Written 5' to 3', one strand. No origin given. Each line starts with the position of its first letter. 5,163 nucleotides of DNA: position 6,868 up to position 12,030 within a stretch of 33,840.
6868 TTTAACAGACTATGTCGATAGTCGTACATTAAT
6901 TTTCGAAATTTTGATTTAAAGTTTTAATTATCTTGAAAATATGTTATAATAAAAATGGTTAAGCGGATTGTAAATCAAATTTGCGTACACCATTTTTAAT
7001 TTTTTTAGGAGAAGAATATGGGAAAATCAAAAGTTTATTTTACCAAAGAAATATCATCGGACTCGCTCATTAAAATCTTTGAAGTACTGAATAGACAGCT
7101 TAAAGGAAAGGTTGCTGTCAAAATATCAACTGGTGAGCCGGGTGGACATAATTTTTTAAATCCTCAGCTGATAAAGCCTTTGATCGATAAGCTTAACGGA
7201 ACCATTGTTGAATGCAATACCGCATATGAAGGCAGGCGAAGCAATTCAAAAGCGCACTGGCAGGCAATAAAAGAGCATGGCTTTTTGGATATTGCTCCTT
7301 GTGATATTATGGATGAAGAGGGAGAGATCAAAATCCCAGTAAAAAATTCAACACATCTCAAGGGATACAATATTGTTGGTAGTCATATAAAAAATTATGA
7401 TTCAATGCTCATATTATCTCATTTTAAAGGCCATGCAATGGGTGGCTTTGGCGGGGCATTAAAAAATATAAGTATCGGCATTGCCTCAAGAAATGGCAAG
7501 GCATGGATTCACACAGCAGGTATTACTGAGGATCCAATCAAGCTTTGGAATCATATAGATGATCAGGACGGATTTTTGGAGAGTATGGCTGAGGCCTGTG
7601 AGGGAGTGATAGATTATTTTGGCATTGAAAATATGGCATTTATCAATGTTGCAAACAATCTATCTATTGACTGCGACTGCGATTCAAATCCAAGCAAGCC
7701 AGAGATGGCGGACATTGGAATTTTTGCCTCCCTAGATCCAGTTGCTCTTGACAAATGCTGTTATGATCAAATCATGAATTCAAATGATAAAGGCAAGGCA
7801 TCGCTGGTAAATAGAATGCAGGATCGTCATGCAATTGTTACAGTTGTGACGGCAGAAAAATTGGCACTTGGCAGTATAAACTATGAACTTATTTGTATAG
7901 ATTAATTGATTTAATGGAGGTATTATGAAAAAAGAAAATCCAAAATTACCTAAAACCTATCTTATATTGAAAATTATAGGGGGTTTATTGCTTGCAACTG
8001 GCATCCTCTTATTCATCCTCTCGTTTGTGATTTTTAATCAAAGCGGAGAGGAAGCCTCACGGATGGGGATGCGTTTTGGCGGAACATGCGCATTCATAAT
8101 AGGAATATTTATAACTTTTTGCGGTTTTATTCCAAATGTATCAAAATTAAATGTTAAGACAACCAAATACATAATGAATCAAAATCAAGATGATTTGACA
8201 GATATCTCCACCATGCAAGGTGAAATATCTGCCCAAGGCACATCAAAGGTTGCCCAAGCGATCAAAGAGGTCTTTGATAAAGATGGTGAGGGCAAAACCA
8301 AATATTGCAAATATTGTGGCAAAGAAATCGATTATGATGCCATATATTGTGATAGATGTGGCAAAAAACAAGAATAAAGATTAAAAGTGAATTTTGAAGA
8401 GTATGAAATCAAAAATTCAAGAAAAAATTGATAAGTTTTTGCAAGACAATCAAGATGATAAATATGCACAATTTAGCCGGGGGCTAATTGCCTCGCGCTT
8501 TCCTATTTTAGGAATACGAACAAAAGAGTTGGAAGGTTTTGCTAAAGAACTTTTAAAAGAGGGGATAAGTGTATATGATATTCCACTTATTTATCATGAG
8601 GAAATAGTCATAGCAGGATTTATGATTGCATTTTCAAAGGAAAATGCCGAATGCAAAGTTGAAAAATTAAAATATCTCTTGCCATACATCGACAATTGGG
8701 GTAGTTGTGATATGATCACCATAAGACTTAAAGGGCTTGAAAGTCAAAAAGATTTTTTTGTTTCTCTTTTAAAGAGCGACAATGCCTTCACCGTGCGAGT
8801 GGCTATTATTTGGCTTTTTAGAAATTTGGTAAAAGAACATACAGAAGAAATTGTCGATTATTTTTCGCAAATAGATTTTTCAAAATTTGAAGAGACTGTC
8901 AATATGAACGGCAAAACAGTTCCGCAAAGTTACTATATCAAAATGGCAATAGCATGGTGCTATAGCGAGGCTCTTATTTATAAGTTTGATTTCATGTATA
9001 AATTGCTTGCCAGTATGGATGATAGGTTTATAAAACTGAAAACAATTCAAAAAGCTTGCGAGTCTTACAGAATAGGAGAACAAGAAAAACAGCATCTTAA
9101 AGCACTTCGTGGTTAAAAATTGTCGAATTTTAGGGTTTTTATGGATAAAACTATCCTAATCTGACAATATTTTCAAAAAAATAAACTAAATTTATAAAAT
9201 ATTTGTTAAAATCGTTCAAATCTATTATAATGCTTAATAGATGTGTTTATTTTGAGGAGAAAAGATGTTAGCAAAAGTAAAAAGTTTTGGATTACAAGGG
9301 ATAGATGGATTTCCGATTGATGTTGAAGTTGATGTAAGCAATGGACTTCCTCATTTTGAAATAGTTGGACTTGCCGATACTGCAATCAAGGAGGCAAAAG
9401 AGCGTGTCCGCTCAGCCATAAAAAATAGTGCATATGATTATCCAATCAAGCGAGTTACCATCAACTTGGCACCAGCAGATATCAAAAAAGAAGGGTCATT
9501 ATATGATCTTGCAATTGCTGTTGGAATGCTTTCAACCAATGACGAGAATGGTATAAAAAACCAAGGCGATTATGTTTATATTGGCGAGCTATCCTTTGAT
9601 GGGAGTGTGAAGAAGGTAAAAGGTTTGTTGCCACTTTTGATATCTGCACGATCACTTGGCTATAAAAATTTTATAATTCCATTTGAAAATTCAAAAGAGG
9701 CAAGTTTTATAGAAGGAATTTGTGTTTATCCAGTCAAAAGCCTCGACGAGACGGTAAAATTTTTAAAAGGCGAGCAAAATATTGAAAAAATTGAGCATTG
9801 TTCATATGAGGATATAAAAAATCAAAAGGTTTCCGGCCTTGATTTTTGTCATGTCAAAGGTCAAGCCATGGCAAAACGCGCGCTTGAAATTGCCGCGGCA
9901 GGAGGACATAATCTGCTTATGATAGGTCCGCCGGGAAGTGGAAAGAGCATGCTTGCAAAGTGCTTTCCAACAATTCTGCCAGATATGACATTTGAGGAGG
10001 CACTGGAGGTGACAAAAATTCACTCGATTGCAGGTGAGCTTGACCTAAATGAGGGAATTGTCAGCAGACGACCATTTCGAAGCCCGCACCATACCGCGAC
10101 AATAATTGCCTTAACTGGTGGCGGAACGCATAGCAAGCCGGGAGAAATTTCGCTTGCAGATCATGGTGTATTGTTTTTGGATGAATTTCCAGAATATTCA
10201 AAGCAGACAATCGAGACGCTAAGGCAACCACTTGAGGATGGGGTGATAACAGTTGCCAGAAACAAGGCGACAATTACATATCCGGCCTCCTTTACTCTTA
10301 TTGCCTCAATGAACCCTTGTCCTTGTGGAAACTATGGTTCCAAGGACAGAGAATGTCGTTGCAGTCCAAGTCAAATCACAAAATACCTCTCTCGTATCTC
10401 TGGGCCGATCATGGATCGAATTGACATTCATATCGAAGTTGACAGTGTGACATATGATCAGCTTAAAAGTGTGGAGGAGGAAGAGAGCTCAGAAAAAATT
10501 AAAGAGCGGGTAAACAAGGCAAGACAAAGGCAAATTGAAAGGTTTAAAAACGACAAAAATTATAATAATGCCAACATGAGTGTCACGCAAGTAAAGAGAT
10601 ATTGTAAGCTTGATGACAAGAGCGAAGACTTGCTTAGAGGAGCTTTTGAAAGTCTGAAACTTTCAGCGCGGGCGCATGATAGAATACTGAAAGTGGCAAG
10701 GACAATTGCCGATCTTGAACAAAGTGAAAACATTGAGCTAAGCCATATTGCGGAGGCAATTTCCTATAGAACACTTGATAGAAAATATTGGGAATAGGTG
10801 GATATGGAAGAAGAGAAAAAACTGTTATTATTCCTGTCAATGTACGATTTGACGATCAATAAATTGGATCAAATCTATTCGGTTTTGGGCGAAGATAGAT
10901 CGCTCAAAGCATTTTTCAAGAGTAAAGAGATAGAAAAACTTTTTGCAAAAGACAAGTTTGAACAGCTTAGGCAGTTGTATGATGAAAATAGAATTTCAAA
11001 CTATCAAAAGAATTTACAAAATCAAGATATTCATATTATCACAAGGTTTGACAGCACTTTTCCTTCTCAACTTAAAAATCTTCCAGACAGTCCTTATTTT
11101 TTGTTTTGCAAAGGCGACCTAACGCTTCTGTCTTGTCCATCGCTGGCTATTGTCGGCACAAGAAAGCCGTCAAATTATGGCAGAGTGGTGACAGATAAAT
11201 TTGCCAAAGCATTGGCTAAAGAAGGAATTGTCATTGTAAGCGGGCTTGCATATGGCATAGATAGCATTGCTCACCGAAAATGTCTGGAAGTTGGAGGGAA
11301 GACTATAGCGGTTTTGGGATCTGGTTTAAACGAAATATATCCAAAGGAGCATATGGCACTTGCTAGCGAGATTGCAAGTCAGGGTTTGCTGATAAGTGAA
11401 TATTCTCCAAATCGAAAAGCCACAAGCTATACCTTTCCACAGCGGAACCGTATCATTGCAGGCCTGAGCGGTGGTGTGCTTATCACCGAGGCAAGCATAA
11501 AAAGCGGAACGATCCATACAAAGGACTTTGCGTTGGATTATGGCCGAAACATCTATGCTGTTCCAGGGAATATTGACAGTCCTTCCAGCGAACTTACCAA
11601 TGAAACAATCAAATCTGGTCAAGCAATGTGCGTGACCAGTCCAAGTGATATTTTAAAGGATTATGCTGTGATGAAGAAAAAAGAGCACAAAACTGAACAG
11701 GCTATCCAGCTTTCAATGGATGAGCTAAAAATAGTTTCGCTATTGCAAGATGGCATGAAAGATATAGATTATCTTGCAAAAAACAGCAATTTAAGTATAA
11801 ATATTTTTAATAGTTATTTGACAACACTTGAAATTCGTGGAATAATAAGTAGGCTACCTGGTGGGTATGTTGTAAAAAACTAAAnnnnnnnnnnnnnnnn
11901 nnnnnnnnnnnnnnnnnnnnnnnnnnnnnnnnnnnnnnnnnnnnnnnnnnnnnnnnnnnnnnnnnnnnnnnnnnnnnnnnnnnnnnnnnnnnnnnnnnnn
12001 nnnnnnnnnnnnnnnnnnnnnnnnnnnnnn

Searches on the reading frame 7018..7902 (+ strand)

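Call 19: search_protein_families(library=pfam, proteins=[window:7018-7902:+], max_evalue=0.001)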
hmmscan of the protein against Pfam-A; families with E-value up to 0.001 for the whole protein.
window:7018-7902:+ (295 aa): 1 family
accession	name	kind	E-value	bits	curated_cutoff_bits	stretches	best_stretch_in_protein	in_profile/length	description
PF04015.17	DUF362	-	1.3e-45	156.4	24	1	32-250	1-200/200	Domain of unknown function (DUF362)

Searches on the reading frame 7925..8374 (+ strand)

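Call 19: search_protein_families(library=pfam, proteins=[window:7925-8374:+], max_evalue=0.001)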
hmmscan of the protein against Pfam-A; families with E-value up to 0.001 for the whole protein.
window:7925-8374:+ (150 aa): 1 family
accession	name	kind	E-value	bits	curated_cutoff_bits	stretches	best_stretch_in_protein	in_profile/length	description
PF13240.11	Zn_Ribbon_1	-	0.00096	19.3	25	1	127-148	1-22/23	zinc-ribbon domain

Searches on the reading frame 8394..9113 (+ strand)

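Call 19: search_protein_families(library=pfam, proteins=[window:8394-9113:+], max_evalue=0.001)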
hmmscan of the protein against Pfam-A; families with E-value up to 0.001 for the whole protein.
window:8394-9113:+ (240 aa): 1 family
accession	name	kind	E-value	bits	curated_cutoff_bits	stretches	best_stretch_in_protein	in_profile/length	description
PF08713.17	DNA_alkylation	-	2.3e-10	40.9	21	1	14-156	3-159/213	DNA alkylation repair enzyme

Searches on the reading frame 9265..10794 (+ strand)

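Call 19: search_protein_families(library=pfam, proteins=[window:9265-10794:+], max_evalue=0.001)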
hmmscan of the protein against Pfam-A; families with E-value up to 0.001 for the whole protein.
window:9265-10794:+ (510 aa): 8 families
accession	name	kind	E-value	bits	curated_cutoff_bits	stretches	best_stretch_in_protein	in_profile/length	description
PF01078.27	Mg_chelatase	-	5.7e-94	313.7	20.3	1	193-399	1-206/207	Magnesium chelatase, subunit ChlI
PF13541.12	ChlI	-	6.6e-47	158.8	27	1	20-142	1-121/121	Subunit ChlI of Mg-chelatase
PF13335.12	Mg_chelatase_C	-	6.4e-34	116.9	26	1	406-502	1-94/94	Magnesium chelatase, subunit ChlI C-terminal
PF07728.20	AAA_5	-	3.6e-10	40.4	22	1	216-353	1-125/139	AAA domain (dynein-related subfamily)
PF00493.29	MCM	-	9.6e-10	38.4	23.3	1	290-360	112-181/224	MCM P-loop domain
PF00158.32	Sigma54_activat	-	2.1e-05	24.7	20.2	1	206-330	14-124/168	Sigma-54 interaction domain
PF05362.19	Lon_C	-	8.5e-05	22.6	21.1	1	20-147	45-177/205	Lon protease (S16) C-terminal proteolytic domain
PF20030.5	bpMoxR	-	8.8e-05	22.1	27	0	207-260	24-78/205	MoxR domain in the MoxR-vWA-beta-propeller ternary systems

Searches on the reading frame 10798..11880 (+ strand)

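Call 19: search_protein_families(library=pfam, proteins=[window:10798-11880:+], max_evalue=0.001)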
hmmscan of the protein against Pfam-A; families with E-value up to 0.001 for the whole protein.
window:10798-11880:+ (361 aa): 3 families
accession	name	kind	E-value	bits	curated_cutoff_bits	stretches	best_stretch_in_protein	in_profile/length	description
PF02481.21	DNA_processg_A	-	6.7e-78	261.1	29.6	1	73-278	2-210/212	DNA recombination-mediator protein A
PF17782.7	DprA_WH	-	1.5e-07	31.8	22.9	1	298-356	3-61/61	DprA winged helix domain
PF18306.6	LDcluster4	-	0.00077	19.5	26.3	0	118-175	6-64/151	SLOG cluster4 family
